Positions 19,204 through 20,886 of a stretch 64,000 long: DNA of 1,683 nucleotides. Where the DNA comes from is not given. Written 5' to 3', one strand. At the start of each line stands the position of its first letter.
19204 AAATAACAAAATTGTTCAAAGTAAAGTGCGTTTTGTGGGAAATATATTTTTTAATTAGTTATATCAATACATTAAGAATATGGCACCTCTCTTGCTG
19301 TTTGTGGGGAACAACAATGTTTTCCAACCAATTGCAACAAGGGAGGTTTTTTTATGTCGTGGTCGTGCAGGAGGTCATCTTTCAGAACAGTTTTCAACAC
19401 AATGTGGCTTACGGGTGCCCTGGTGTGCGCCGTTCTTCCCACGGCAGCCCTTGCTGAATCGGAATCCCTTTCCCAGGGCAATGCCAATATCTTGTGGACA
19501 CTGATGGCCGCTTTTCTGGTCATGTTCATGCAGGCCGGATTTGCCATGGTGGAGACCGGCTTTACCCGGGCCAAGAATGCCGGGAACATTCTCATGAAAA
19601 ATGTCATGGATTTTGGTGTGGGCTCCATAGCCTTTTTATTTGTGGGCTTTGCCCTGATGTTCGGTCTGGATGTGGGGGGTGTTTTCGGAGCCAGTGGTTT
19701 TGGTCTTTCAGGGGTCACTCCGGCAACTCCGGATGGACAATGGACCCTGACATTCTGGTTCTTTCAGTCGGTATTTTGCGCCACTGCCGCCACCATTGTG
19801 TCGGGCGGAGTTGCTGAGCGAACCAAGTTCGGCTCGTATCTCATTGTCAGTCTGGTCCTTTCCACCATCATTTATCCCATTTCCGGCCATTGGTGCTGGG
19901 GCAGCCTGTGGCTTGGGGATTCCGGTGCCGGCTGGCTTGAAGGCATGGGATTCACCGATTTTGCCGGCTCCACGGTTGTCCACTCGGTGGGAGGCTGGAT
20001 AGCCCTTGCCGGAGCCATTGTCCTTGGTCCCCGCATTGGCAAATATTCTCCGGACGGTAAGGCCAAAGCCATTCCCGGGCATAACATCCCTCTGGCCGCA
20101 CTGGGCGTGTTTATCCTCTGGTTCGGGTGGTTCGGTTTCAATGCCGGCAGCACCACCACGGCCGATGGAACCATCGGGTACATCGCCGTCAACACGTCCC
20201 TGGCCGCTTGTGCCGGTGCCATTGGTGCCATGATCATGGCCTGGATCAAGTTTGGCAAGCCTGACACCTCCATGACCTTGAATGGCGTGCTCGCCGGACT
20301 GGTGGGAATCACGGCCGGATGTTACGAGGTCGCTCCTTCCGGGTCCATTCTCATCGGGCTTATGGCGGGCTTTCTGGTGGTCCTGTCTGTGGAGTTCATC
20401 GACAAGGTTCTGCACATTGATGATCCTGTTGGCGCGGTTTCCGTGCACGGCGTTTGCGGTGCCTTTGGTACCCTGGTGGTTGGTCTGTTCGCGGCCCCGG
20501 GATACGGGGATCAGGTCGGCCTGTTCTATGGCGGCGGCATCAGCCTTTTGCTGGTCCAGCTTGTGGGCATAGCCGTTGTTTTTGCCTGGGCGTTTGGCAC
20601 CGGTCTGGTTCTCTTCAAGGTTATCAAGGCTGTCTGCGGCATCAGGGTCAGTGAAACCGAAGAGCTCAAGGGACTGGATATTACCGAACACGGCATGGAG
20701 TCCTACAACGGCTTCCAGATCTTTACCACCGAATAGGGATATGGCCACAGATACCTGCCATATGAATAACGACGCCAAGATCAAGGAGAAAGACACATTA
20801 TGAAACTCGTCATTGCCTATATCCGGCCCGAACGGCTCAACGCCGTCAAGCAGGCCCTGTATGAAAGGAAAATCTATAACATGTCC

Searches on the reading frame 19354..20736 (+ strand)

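Call 48: search_protein_families(library=pfam, proteins=[window:19354-20736:+], max_evalue=0.0001)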
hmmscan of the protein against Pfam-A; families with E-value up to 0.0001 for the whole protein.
window:19354-20736:+ (460 aa): 1 family
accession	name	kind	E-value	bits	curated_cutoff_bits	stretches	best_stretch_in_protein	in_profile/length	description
PF00909.26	Ammonium_transp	-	1.8e-129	432.4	23.2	1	47-451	1-399/399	Ammonium Transporter Family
